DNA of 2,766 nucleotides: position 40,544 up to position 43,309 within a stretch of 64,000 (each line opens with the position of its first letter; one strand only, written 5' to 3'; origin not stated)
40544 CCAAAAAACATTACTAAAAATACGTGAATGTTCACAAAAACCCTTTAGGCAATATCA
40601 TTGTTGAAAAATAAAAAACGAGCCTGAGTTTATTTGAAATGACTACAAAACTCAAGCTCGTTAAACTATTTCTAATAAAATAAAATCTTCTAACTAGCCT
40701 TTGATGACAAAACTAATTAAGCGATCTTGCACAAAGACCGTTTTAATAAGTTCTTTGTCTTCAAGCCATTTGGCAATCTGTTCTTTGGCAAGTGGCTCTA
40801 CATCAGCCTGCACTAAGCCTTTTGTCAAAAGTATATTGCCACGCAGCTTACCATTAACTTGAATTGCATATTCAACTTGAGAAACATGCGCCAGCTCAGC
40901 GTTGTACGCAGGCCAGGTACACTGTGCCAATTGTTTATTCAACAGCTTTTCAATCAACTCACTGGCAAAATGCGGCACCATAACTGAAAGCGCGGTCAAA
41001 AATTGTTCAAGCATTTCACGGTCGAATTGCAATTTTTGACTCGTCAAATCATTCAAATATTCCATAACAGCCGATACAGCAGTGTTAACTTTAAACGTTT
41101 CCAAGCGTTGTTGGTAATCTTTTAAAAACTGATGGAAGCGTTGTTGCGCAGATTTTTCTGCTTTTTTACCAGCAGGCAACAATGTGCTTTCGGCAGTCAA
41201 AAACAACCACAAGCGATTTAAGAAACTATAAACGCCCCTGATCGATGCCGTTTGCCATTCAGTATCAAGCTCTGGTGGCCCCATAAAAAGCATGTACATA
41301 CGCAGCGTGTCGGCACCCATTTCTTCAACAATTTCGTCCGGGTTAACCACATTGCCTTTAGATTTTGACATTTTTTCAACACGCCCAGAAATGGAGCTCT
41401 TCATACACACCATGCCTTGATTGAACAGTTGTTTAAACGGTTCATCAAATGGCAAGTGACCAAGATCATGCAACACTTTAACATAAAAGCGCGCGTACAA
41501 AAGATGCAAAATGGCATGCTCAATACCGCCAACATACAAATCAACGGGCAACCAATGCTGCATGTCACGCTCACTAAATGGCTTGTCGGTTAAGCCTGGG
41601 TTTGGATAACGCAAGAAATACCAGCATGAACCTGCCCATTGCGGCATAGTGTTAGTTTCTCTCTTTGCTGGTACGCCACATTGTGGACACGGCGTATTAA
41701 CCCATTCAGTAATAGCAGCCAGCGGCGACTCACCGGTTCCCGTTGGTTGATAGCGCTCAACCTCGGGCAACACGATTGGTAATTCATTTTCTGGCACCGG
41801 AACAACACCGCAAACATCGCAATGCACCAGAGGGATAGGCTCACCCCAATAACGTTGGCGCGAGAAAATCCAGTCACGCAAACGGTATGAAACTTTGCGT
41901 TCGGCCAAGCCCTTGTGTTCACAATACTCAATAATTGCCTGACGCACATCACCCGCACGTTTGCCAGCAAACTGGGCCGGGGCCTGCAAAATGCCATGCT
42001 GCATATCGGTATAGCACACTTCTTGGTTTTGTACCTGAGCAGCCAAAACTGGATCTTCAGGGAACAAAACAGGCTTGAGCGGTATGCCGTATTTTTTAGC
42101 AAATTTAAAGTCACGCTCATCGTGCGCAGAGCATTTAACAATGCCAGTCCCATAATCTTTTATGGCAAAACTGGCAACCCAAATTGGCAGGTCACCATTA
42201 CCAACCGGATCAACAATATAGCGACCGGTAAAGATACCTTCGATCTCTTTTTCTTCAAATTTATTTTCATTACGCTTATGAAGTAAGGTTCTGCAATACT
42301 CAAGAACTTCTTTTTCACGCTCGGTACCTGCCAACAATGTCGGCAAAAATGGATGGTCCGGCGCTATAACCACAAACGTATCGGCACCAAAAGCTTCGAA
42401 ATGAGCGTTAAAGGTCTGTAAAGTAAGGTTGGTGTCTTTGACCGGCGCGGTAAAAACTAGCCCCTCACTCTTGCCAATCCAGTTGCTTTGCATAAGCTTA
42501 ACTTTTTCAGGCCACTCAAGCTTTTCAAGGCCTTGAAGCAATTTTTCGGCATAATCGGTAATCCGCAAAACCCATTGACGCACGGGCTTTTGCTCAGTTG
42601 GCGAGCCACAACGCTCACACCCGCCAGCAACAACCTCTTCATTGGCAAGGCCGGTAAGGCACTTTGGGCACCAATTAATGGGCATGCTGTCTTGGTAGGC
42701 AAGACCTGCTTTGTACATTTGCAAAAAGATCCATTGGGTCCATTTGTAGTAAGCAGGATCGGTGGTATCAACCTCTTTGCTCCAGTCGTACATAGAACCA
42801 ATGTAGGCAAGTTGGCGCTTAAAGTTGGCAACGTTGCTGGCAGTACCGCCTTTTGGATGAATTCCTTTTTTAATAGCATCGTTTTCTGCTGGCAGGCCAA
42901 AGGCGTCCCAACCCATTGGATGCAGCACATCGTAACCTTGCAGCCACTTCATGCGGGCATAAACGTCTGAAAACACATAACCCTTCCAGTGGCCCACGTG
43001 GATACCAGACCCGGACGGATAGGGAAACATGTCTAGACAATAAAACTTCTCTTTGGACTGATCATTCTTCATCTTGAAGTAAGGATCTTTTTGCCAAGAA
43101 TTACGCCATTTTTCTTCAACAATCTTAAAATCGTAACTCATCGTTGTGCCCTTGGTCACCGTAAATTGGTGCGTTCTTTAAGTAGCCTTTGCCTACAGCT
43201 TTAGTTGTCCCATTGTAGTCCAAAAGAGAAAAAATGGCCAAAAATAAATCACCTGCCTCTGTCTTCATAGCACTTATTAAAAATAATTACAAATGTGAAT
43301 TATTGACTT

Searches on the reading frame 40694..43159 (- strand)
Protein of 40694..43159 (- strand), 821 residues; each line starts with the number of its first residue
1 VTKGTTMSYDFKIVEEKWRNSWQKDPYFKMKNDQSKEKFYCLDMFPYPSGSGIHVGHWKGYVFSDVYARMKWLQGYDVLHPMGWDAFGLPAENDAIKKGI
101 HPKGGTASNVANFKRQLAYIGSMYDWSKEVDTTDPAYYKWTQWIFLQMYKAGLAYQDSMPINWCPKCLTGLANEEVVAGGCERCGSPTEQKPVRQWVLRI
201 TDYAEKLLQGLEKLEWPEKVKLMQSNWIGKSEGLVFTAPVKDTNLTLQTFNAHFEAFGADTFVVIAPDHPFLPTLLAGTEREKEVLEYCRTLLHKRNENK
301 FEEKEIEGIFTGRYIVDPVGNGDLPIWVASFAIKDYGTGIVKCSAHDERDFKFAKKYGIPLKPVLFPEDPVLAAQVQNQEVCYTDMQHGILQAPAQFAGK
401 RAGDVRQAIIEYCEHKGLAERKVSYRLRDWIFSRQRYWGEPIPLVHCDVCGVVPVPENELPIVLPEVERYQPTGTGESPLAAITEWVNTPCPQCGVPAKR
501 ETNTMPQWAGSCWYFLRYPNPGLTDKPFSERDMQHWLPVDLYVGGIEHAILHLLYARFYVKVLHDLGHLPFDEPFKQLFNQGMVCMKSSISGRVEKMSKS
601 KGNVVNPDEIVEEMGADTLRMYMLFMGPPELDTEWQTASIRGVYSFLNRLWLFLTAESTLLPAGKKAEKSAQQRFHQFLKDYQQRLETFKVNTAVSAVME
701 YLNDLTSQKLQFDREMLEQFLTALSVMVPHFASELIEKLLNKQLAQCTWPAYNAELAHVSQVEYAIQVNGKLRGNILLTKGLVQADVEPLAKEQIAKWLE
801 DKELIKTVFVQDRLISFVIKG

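Call 38: find_related_loci(query=window:40694-43159:-, collection=genome_contigs, flank=10000)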
Query window:40694-43159:- (821 aa) in genome_contigs; peptide patterns used: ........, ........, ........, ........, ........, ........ (x = any residue, [..] = any of these).
600 stretches matched a pattern (row limit reached: there are more); 600 encode a relative of the query (tblastn E <= 1e-3); the best 80 are kept; 80 distinct loci.
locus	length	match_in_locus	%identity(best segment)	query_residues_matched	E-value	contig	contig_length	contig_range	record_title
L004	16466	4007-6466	57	3-819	0e+0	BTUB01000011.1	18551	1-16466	MAG: Candidatus Babeliales bacterium AMX-MBFR-12 DNA, sequence011, whole genome shotgun sequence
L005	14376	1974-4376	50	4-820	0e+0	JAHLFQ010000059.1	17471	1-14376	MAG: Candidatus Cellulosilyticum pullistercoris isolate B5-657 B5M64__C19968_L17471, whole genome shotgun sequence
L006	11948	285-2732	50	8-818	0e+0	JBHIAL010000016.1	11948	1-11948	MAG: bacterium isolate K_2_bin.77 NODE_2917_length_11948_cov_12.531825, whole genome shotgun sequence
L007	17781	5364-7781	49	9-820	0e+0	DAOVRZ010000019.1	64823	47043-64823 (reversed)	MAG TPA_asm: Halanaerobiales bacterium isolate CSMAG_1614 CSMAG_1614_k141_1620505_length_64823_cov_32.0000, whole genome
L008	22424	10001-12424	49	7-820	0e+0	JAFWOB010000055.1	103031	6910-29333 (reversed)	MAG: Parasporobacterium sp. isolate RGIG5915 Sheep_Jejunum.Co__c101208, whole genome shotgun sequence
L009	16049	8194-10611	49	2-820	0e+0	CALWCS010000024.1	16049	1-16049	MAG: uncultured Lachnospiraceae bacterium isolate E0_FAY__bin155 genome assembly, contig: E0_FAY__k127_1192073, whole ge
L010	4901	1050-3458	49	6-820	0e+0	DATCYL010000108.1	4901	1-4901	MAG TPA_asm: Lachnospiraceae bacterium isolate SMAG_U7464 k141_181746, whole genome shotgun sequence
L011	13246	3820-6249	47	3-820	0e+0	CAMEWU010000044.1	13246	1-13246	MAG: uncultured Clostridium sp. isolate SRR11489780_bin.91_metaWRAP_v1.3_MAG genome assembly, contig: ERZ11466750.4685,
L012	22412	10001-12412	48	9-820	0e+0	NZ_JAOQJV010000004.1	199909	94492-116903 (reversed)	Dorea ammoniilytica strain Sanger_02 .13470_2_91.4, whole genome shotgun sequence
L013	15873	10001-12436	47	10-820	0e+0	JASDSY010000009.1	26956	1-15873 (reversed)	MAG: Candidatus Wallbacteria bacterium isolate P24860_112_MAG_55 P24860_112_S10_metaspades_1958_length_26956_cov_23, who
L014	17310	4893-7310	47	9-820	0e+0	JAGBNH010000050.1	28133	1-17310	MAG: Eubacterium sp. isolate RGIG9271 Water_deer_Rumen.Co__c360112, whole genome shotgun sequence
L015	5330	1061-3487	48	15-818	0e+0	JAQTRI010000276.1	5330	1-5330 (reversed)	MAG: Candidatus Wallbacteria bacterium isolate STB_16 NODE_48874_length_5330_cov_2.534884_Sandtown_B, whole genome shotg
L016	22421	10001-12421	48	6-820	0e+0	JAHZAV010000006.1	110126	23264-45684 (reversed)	MAG: Lachnospiraceae bacterium isolate HRGM_Genome_1939 HRGM_Genome_1939_6, whole genome shotgun sequence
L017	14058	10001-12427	48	4-820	0e+0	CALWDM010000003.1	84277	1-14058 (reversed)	MAG: uncultured Mediterraneibacter sp. isolate BRZ_CK__bin19 genome assembly, contig: BRZ_CK__NODE_274_length_84277_cov_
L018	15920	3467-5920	47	3-820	0e+0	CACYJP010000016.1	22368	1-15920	MAG: uncultured Lachnospiraceae bacterium isolate RUG11997 genome assembly, contig: RUG11997_asm_16, whole genome shotgu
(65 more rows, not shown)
